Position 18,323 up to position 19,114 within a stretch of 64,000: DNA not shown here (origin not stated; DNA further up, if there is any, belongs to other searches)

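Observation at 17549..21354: Sigma-54-driven operon: periplasmic double-HMA CxxC protein + DUF2318-like lipoprotein + small anchor protein + MacB/FtsX ABC transporter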

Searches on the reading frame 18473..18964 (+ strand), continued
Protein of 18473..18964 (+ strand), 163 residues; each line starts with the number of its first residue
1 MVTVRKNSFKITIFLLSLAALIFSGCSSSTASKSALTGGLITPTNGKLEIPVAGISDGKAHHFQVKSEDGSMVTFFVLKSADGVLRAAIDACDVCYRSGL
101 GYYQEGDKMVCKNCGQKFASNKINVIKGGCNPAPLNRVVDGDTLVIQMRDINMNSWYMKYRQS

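Call 36: search_protein_families(library=ncbifam, proteins=[L029:4942-6096:+, L029:6113-7456:+, L062:4787-5920:+, L062:5832-7253:+], max_evalue=1e-10)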
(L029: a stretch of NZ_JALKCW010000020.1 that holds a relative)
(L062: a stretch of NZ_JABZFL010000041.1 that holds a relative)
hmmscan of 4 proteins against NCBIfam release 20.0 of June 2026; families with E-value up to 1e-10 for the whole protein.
L029:4942-6096:+ (384 aa): 58 families (the best 25 are shown)
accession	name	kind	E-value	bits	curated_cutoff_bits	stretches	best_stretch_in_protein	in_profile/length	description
NF008468.0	PRK11360.1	equivalog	5.2e-50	170.4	646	1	135-376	372-610/616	two-component system sensor histidine kinase AtoS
NF007688.0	PRK10364.1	equivalog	1.5e-46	159.1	479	1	141-374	223-451/460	two-component system sensor histidine kinase ZraS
NF010411.0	PRK13837.1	equivalog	2.6e-36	125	647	1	134-378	424-679/828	two-component system VirA-like sensor kinase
NF046044.1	PnpS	equivalog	1.2e-35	123.3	400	1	166-373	176-390/390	two-component system histidine kinase PnpS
NF008312.0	PRK11100.1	equivalog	3.5e-31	108.5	356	1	97-373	191-473/477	two-component system sensor histidine kinase CreC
NF052574.1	HisKinEspCMyxo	equivalog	4.1e-30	104.6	1200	1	134-376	391-639/785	serine histidine kinase EspC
NF053867.1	SprKinKinDBac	equivalog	6.1e-30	104.1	775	1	148-374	274-497/500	sporulation kinase KinD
TIGR02956.1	TMAO_torS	equivalog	1.2e-26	93.2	676.5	1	119-377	425-685/967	TMAO reductase system sensor histidine kinase/response regulator TorS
NF041777.1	sens_FixL_Rhizob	equivalog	3.6e-26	91.9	850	1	142-373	244-480/485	sensor protein FixL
NF008293.1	PRK11073.1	equivalog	3.6e-25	88.9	240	1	150-374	121-347/349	nitrogen regulation protein NR(II)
TIGR02916.1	PEP_his_kin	equivalog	4.6e-25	88.3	300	1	144-373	459-679/679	XrtA/PEP-CTERM system histidine kinase PrsK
NF040750.1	tetrathio_HK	equivalog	4.9e-25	88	750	1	137-358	315-538/555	tetrathionate respiration histidine kinase TtrS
NF008543.0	PRK11466.1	equivalog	2.8e-24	85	982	1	117-378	403-666/914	TMAO reductase system sensor histidine kinase/response regulator TorS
TIGR02966.1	phoR_proteo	equivalog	5e-24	84.9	334.2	1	165-371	119-332/333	phosphate regulon sensor histidine kinase PhoR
NF046026.1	HisKinCckACaul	equivalog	7.9e-23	80.4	1000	1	127-376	270-534/678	cell cycle histidine kinase CckA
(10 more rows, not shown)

L029:6113-7456:+ (447 aa): 69 families (the best 25 are shown)
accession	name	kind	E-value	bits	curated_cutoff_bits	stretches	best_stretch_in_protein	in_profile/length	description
NF008469.0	PRK11361.1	equivalog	1.7e-134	449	714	1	4-447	6-456/461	acetoacetate metabolism transcriptional regulator AtoC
TIGR01818.1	ntrC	equivalog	5.3e-121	404.6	558.6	1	5-431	1-449/463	nitrogen regulation protein NR(I)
TIGR02915.1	PEP_resp_reg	equivalog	1.5e-119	399.7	502.6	1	5-446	1-443/445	PEP-CTERM-box response regulator transcription factor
NF011695.0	PRK15115.1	equivalog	9e-117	390.5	763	1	4-432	8-423/445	two-component system response regulator GlrR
NF007689.0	PRK10365.1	equivalog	7.4e-113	377.6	760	1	5-442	8-439/441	sigma-54-dependent response regulator transcription factor ZraR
NF041946.1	LuxO_transreg_Vib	equivalog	3.1e-111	372.4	800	1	8-381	2-376/463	quorum-sensing sigma-54 dependent transcriptional regulator LuxO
NF008176.1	PRK10923.1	equivalog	1.7e-103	346.7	620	1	4-370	5-370/469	nitrogen regulation protein NR(I)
TIGR01817.1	nifA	equivalog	8.7e-102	341.6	528.85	1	122-384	172-441/534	nif-specific transcriptional activator NifA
NF038308.1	RNA_repair_RtcR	equivalog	2.5e-101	340.2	650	1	84-383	121-434/530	RNA repair transcriptional activator RtcR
NF050807.1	TransRegFlbDCaul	equivalog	2.5e-100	336.5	750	1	41-445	39-438/454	sigma-54-dependent transcriptional regulator FlbD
NF051870.1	NAssimRespRegNtrX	equivalog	4.5e-100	335.7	600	1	5-442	4-447/452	nitrogen assimilation response regulator NtrX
NF041552.1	TF_PrdR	equivalog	4.3e-99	332.4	795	1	124-445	248-576/577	sigma-54 dependent transcriptional regulator PrdR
NF003451.0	PRK05022.1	equivalog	2.4e-98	330.1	476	1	114-438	159-501/512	nitric oxide reductase transcriptional regulator NorR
NF049963.1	RespRegFlgRCampy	domain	2.6e-89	300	750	1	5-446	3-428/429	fla regulon two-component system response regulator FlgR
TIGR02329.1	propionate_PrpR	equivalog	1.5e-83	281.3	499.2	1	87-443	157-525/526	propionate catabolism operon regulatory protein PrpR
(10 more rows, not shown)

L062:4787-5920:+ (377 aa): 69 families (the best 25 are shown)
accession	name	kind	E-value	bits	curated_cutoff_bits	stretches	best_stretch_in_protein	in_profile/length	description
NF008468.0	PRK11360.1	equivalog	1.4e-54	185.5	646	1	124-369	369-612/616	two-component system sensor histidine kinase AtoS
NF007688.0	PRK10364.1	equivalog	7.1e-47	160.2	479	1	128-367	218-453/460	two-component system sensor histidine kinase ZraS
NF053867.1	SprKinKinDBac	equivalog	7e-39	133.6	775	1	139-365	273-497/500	sporulation kinase KinD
NF046044.1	PnpS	equivalog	4e-38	131.5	400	1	158-364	176-390/390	two-component system histidine kinase PnpS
NF008312.0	PRK11100.1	equivalog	1.4e-33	116.5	356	1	151-366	255-475/477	two-component system sensor histidine kinase CreC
NF010411.0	PRK13837.1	equivalog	8.2e-32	110.1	647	1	133-367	431-677/828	two-component system VirA-like sensor kinase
NF008293.1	PRK11073.1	equivalog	1.2e-30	106.9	240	1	141-365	120-347/349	nitrogen regulation protein NR(II)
NF033092.0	HK_WalK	equivalog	1.2e-29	103.4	725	1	157-364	377-593/594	cell wall metabolism sensor histidine kinase WalK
NF041777.1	sens_FixL_Rhizob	equivalog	9.2e-29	100.4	850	1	134-365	244-481/485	sensor protein FixL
NF040750.1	tetrathio_HK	equivalog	7.4e-28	97.3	750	1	127-352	313-541/555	tetrathionate respiration histidine kinase TtrS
TIGR02956.1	TMAO_torS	equivalog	2.7e-27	95.3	676.5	1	157-364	469-681/967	TMAO reductase system sensor histidine kinase/response regulator TorS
NF058527.1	HistKinChvGCaul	equivalog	4.8e-27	94.9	740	1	146-366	300-534/535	two-component sensor histidine kinase ChvG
TIGR02966.1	phoR_proteo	equivalog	5.1e-27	94.8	334.2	1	157-361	119-331/333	phosphate regulon sensor histidine kinase PhoR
NF046026.1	HisKinCckACaul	equivalog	8.4e-27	93.6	1000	1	135-370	285-537/678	cell cycle histidine kinase CckA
NF033792.0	ActS_PrrB_HisK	equivalog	2.6e-25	89.1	350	1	38-366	98-420/423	ActS/PrrB/RegB family redox-sensitive histidine kinase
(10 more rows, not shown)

L062:5832-7253:+ (473 aa): 81 families (the best 25 are shown)
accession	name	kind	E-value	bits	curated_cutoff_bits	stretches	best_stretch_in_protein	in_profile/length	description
NF008469.0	PRK11361.1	equivalog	9.2e-134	446.6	714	1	30-473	5-456/461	acetoacetate metabolism transcriptional regulator AtoC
TIGR01818.1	ntrC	equivalog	8.6e-124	413.8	558.6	1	32-409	1-378/463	nitrogen regulation protein NR(I)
NF007689.0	PRK10365.1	equivalog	1.9e-120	402.6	760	1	32-469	8-440/441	sigma-54-dependent response regulator transcription factor ZraR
NF011695.0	PRK15115.1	equivalog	1.2e-118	396.7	763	1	28-458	5-423/445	two-component system response regulator GlrR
TIGR02915.1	PEP_resp_reg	equivalog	5.2e-114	381.5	502.6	1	32-473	1-444/445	PEP-CTERM-box response regulator transcription factor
NF041946.1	LuxO_transreg_Vib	equivalog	2.6e-113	379.3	800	1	35-404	2-372/463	quorum-sensing sigma-54 dependent transcriptional regulator LuxO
TIGR01817.1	nifA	equivalog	7.8e-110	368.1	528.85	1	155-415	183-445/534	nif-specific transcriptional activator NifA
NF051870.1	NAssimRespRegNtrX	equivalog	7.1e-103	344.9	600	1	32-473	4-452/452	nitrogen assimilation response regulator NtrX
NF041552.1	TF_PrdR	equivalog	1.1e-101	340.9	795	1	144-472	241-577/577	sigma-54 dependent transcriptional regulator PrdR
NF049963.1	RespRegFlgRCampy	domain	2.1e-100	336.6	750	1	32-473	3-429/429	fla regulon two-component system response regulator FlgR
NF008176.1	PRK10923.1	equivalog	4.2e-100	335.5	620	1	31-395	5-368/469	nitrogen regulation protein NR(I)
NF003451.0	PRK05022.1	equivalog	2e-98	330.3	476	1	144-469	162-506/512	nitric oxide reductase transcriptional regulator NorR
NF038308.1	RNA_repair_RtcR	equivalog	9.9e-98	328.3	650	1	112-472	122-517/530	RNA repair transcriptional activator RtcR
NF050807.1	TransRegFlbDCaul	equivalog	1.5e-93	314.1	750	1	51-471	22-438/454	sigma-54-dependent transcriptional regulator FlbD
NF041906.1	V4R_TF_MobR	exception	5.5e-85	285.9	999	1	171-471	235-544/544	phenol degradation transcriptional regulator MobR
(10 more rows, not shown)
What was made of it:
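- Closest known: ZraSR-ZraP and other sigma-54-dependent envelope metal-stress systems. Same: The relatives' kinase and regulator match the ZraS/ZraR and AtoS/AtoC models, below their cut-offs (call 36).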

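Call 41: fold_search(model_id=the predicted structure, library=pdb)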
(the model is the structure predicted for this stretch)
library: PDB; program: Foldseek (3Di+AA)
matches with E <= 10: 643; with E <= 0.001: 0
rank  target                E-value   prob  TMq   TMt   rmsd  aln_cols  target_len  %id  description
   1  4p1b_H                4.5e-03  0.99  0.34  0.48   7.9       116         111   16  CRYSTAL STRUCTURE OF THE TOLUENE 4-MONOOXYGENASE HYDROXYLASE-FERREDOXIN C7S E16C C84A C85A VARIANT ELECTRON-TRANSFER C (released 2014-10-01)
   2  6zgp_B                7.4e-03  0.96  0.32  0.16   8.5       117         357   14  Crystal structure of the quaternary ammonium Rieske monooxygenase CntA in complex with inhibitor MMV12 (MMV020670) (released 2020-11-18)
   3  4qdc                  7.9e-03  0.99  0.34  0.17   7.8       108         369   15  Crystal structure of 3-ketosteroid-9-alpha-hydroxylase 5 (KshA5) from R. rhodochrous in complex with FE2/S2 (INORGANIC)  (released 2014-07-30)
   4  1fqt_A                9.0e-03  0.97  0.31  0.44   7.9       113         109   17  CRYSTAL STRUCTURE OF THE RIESKE-TYPE FERREDOXIN ASSOCIATED WITH BIPHENYL DIOXYGENASE (released 2001-01-03)
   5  2i7f_A                9.0e-03  0.97  0.31  0.46   7.6       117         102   20  Sphingomonas yanoikuyae B1 ferredoxin (released 2007-03-20)
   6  2yvj_B                9.5e-03  0.92  0.29  0.42   8.0       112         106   18  Crystal structure of the ferredoxin-ferredoxin reductase (BPHA3-BPHA4)complex (released 2007-10-23)
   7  1vm9                  1.0e-02  0.99  0.35  0.49   7.3       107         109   19  The X-ray Structure of the cys84ala cys85ala double mutant of the [2Fe-2S] Ferredoxin subunit of Toluene-4-Monooxygenase (released 2004-09-21)
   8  6zgp_G                1.0e-02  0.97  0.34  0.17   8.0       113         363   18  Crystal structure of the quaternary ammonium Rieske monooxygenase CntA in complex with inhibitor MMV12 (MMV020670) (released 2020-11-18)
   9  4p1c_H                1.1e-02  0.98  0.34  0.47   7.2       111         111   17  CRYSTAL STRUCTURE OF THE TOLUENE 4-MONOOXYGENASE HYDROXYLASE-FERREDOXIN C7S, C84A, C85A VARIANT ELECTRON-TRANSFER COMP (released 2014-10-01)
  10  6zgp_K                1.2e-02  0.96  0.34  0.17   8.0       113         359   18  Crystal structure of the quaternary ammonium Rieske monooxygenase CntA in complex with inhibitor MMV12 (MMV020670) (released 2020-11-18)
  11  4quq                  1.2e-02  0.96  0.32  0.15   8.9       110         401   15  Crystal structure of stachydrine demethylase in complex with azide (released 2015-07-15)
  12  6zgp_F                1.3e-02  0.96  0.34  0.18   8.2       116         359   16  Crystal structure of the quaternary ammonium Rieske monooxygenase CntA in complex with inhibitor MMV12 (MMV020670) (released 2020-11-18)
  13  6zgp_H                1.4e-02  0.95  0.31  0.16   8.9       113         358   15  Crystal structure of the quaternary ammonium Rieske monooxygenase CntA in complex with inhibitor MMV12 (MMV020670) (released 2020-11-18)
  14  6y9d_A                1.5e-02  0.93  0.32  0.16   8.8       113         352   14  Crystal structure of the quaternary ammonium Rieske monooxygenase CntA in complex with substrate L-Carnitine (released 2020-11-18)
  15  4qdd                  1.8e-02  0.97  0.32  0.16   7.4       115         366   14  Crystal structure of 3-ketosteroid-9-alpha-hydroxylase 5 (KshA5) from R. rhodochrous in complex with 1,4-30Q-CoA (released 2014-07-30)
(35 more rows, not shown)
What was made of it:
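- The DUF2318 model resembles Rieske-type ferredoxins, weakly (E about 5e-3, TM 0.34/0.48, call 41).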

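Call 45: search_protein_families(library=pfam, proteins=[L023:5517-6416:+, L023:6331-7272:+, L023:8729-9370:+, L023:9383-10138:+, L023:10680-11297:+, L017:4066-5349:+, L017:5572-6963:+, L017:8749-9069:+, L017:10417-11406:-, L017:3162-4052:+], max_evalue=0.001)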
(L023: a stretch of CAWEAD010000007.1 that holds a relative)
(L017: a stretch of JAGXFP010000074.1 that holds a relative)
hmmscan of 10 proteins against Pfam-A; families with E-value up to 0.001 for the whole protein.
L023:5517-6416:+ (299 aa): 3 families
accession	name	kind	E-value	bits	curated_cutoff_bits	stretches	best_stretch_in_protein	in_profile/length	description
PF02518.31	HATPase_c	-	4.4e-20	72.6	26.4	1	185-293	5-110/111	Histidine kinase-, DNA gyrase B-, and HSP90-like ATPase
PF13581.12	HATPase_c_2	-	1.5e-05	25.5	27.4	1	212-272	53-113/127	Histidine kinase-like ATPase domain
PF14501.12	HATPase_c_5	-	0.00037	20.8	22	1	184-290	4-101/102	GHKL domain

L023:6331-7272:+ (313 aa): 2 families
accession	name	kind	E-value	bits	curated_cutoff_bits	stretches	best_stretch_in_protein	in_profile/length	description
PF00590.25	TP_methylase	-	1.3e-28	100.9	27.8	1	39-238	1-211/212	Tetrapyrrole (Corrin/Porphyrin) Methylases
PF23016.2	RsmI_C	-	8.2e-05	22.8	27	1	284-311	18-45/46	RsmI C-terminal HTH domain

L023:8729-9370:+ (213 aa): 4 families
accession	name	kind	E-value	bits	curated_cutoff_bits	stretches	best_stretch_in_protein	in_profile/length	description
PF01728.25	FtsJ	-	5.9e-47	160.4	24.1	1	17-196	1-181/181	FtsJ-like methyltransferase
PF13489.12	Methyltransf_23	-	0.00011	22.4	27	1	34-83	16-61/164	Methyltransferase domain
PF13847.12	Methyltransf_31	-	0.00013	22.1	27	1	36-71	2-37/145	Methyltransferase domain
PF13649.12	Methyltransf_25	-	0.00033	21.7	27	0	41-73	1-32/97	Methyltransferase domain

L023:9383-10138:+ (251 aa): 2 families
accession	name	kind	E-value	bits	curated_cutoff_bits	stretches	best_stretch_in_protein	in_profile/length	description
PF01709.26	Transcrip_reg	-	9.5e-66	220.9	27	1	84-240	1-160/160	TACO1/YebC second and third domain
PF20772.2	TACO1_YebC_N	-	2e-34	118.3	36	1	7-77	1-72/73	TACO1/YebC protein N-terminal domain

L023:10680-11297:+ (205 aa): 6 families
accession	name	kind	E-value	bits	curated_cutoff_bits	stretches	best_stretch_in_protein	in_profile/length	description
PF01330.27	RuvA_N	-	2.1e-20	73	23.6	1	1-62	1-61/61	RuvA N terminal domain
PF14520.12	HHH_5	-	4.4e-18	66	27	1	72-130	1-57/57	Helix-hairpin-helix domain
PF07499.19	RuvA_C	-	4.3e-11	43.6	24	1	155-204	3-46/47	RuvA, C-terminal domain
PF00633.29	HHH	-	1.3e-08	34.7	24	1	110-124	13-27/30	Helix-hairpin-helix motif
PF21176.3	RecR_HhH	-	1.5e-05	25.2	27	1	110-127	8-25/45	RecR, helix-hairpin-helix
PF11798.14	IMS_HHH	-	6.4e-05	23.4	24.4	0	110-124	13-27/32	IMS family HHH motif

L017:4066-5349:+ (427 aa): 1 family
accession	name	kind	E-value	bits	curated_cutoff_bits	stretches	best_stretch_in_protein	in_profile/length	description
PF01551.29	Peptidase_M23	-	7.6e-23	81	28.7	1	306-399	3-96/96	Peptidase family M23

L017:5572-6963:+ (463 aa): 5 families
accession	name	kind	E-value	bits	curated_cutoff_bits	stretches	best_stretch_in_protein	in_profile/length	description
PF03572.23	Peptidase_S41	-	1.4e-60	204.1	24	1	203-366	2-165/165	Peptidase family S41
PF22694.1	CtpB_N-like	-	2.7e-11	44.2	27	1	37-88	30-82/85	Activating protease CtpB N-terminal domain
PF13180.12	PDZ_2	-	3.9e-11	43.5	27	1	105-175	2-71/80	PDZ domain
PF00595.29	PDZ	-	3.9e-10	40.4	23.2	1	102-169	8-78/81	PDZ domain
PF17820.7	PDZ_6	-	4.1e-10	39.7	27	1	119-173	2-54/54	PDZ domain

L017:8749-9069:+ (106 aa): 0 families

L017:10417-11406:- (329 aa): 7 families
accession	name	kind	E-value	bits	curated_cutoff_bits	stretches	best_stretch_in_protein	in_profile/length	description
PF01370.27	Epimerase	-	1.3e-26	94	20.9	1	5-212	2-227/240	NAD dependent epimerase/dehydratase family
PF01073.25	3Beta_HSD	-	5.5e-20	72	22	1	5-204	1-223/280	3-beta hydroxysteroid dehydrogenase/isomerase family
PF04321.23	RmlD_sub_bind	-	1.1e-13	51.4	27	1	3-187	2-175/287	RmlD substrate binding domain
PF07993.18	NAD_binding_4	-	1.3e-10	41.4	20.1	1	61-197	90-240/258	Male sterility protein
PF16363.11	GDP_Man_Dehyd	-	7.4e-09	35.9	27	1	6-203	2-230/332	GDP-mannose 4,6 dehydratase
PF13460.12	NAD_binding_10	-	2.8e-06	27.8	27.2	1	8-163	1-146/184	NAD(P)H-binding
PF02719.21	Polysacc_synt_2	-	8.7e-05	22.3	20.2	1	39-159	54-167/293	Polysaccharide biosynthesis protein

L017:3162-4052:+ (296 aa): 2 families
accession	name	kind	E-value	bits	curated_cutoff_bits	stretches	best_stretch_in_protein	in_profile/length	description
PF02687.27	FtsX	-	1.5e-11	44.9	25.5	1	177-295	2-117/120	FtsX-like permease C-terminal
PF18075.7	FtsX_ECD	-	3.2e-10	40.9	23.5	1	61-154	4-96/96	FtsX extracellular domain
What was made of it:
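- Tried and rejected: The contexts of standalone DUF2318 paralogues (L017, L023) are housekeeping genes and tell nothing about function (call 45).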

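Call 52: search_dna_similar(query=window:18473-18964:+, collection=plasmids, mode=protein, max_evalue=0.001, max_rows=20)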
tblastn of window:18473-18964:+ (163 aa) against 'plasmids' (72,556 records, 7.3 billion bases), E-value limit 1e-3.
Records with a match: 835; places in all: 843; records where one place covers at least 80% of the query: 0.
Best place of each record, by identity: <60% 835.
By first word of the organism name: Escherichia 797; Klebsiella 20; Salmonella 5; Shigella 5; uncultured 2; Pelobacter 1; Enterobacter 1; Citrobacter 1; Vibrio 1; Pasteurella 1; and 1 more.
By predicted mobility (MOB-suite, as given by PLSDB): conjugative 694; mobilizable 106; non-mobilizable 35.
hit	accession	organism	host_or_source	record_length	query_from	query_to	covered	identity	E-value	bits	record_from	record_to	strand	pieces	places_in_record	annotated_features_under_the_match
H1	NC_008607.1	Pelobacter propionicus DSM 2379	-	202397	41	158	72%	39.5%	3e-22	99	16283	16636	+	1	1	DUF2318 domain-containing protein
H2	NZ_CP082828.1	Escherichia coli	Homo sapiens,Swab from Wound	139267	44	151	66%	35.1%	6e-10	64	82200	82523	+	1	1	Fe-S-containing protein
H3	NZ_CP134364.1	Escherichia coli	Homo sapiens,urine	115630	44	151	66%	35.1%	6e-10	64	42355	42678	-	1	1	none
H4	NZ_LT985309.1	Escherichia coli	-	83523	44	151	66%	35.1%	7e-10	64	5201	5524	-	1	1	Fe-S-containing protein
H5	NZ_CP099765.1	Salmonella enterica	Homo sapiens,whole genome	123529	44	151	66%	35.1%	7e-10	64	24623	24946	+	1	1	Fe-S-containing protein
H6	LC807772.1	Escherichia coli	coriander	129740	44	151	66%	35.1%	7e-10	64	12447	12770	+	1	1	none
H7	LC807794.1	Escherichia coli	-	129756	44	151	66%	35.1%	7e-10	64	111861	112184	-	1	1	none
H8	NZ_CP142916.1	Escherichia coli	cell culture,seawater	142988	44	151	66%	35.1%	7e-10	64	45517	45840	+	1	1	Fe-S-containing protein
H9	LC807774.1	Escherichia coli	mutton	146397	44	151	66%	35.1%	7e-10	64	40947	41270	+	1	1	none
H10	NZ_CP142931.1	Escherichia coli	cell culture,seawater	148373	44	151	66%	35.1%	7e-10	64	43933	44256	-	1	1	Fe-S-containing protein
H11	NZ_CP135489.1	Escherichia coli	Homo sapiens,bacterial culture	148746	44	151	66%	35.1%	7e-10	64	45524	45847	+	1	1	Fe-S-containing protein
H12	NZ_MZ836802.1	Escherichia coli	-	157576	44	151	66%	35.1%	7e-10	64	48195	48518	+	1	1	Fe-S-containing protein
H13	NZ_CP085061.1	Escherichia coli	Homo sapiens,pure culture,rectal swab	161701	44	151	66%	35.1%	7e-10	64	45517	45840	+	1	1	Fe-S-containing protein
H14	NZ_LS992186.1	Escherichia coli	-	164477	44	151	66%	35.1%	7e-10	64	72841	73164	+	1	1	Fe-S-containing protein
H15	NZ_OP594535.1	Escherichia coli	-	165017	44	151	66%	35.1%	7e-10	64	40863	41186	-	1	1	Fe-S-containing protein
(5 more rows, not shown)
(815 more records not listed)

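Call 53: get_annotated_region(hit=H1, flank=7000)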
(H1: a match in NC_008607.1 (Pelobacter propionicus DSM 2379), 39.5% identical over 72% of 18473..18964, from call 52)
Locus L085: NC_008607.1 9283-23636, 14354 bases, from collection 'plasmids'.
description: Pelobacter propionicus DSM 2379 plasmid pPRO1, complete sequence
organism: Pelobacter propionicus DSM 2379 (NCBI taxid 338966)
taxonomy: Bacteria; Thermodesulfobacteriota; Desulfuromonadia; Desulfuromonadales; Desulfuromonadaceae; Pelobacter; Pelobacter propionicus; Pelobacter propionicus DSM 2379
host: -; source: -; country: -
typing (MOB-suite, as given by PLSDB): non-mobilizable; replicon rep_cluster_1677; mating-pair formation MPF_F
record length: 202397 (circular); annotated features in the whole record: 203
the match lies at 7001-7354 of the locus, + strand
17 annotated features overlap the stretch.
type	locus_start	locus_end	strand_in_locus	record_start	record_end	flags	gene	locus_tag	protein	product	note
CDS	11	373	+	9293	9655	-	-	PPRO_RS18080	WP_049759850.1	hypothetical protein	-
CDS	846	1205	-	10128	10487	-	-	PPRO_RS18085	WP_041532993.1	hypothetical protein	-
CDS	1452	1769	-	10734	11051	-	-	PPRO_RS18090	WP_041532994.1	hypothetical protein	-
CDS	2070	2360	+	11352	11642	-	-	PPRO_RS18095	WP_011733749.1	metal-sensitive transcriptional regulator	-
CDS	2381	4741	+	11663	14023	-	-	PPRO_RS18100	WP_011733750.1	heavy metal translocating P-type ATPase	GO:0006812 - monoatomic cation transport [Evidence IEA]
CDS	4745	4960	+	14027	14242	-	-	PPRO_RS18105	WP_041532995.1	heavy metal-binding domain-containing protein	-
CDS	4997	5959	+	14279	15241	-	-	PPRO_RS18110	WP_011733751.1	HD domain-containing phosphohydrolase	-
CDS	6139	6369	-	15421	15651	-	-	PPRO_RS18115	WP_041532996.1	hypothetical protein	-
CDS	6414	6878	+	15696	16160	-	-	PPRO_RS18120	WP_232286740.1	heavy-metal-associated domain-containing protein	-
CDS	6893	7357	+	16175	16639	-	-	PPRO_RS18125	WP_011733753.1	DUF2318 domain-containing protein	-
CDS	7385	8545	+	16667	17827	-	-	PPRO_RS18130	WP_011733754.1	FtsX-like permease family protein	-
CDS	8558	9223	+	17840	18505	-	-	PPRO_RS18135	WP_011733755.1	ABC transporter ATP-binding protein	-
CDS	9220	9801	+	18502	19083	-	-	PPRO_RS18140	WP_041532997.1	M23 family metallopeptidase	-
CDS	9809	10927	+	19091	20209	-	-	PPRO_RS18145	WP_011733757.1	ATP-binding protein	-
CDS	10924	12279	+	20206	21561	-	-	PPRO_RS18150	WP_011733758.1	sigma-54 dependent transcriptional regulator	GO:0006355 - regulation of DNA-templated transcription [Evidence IEA]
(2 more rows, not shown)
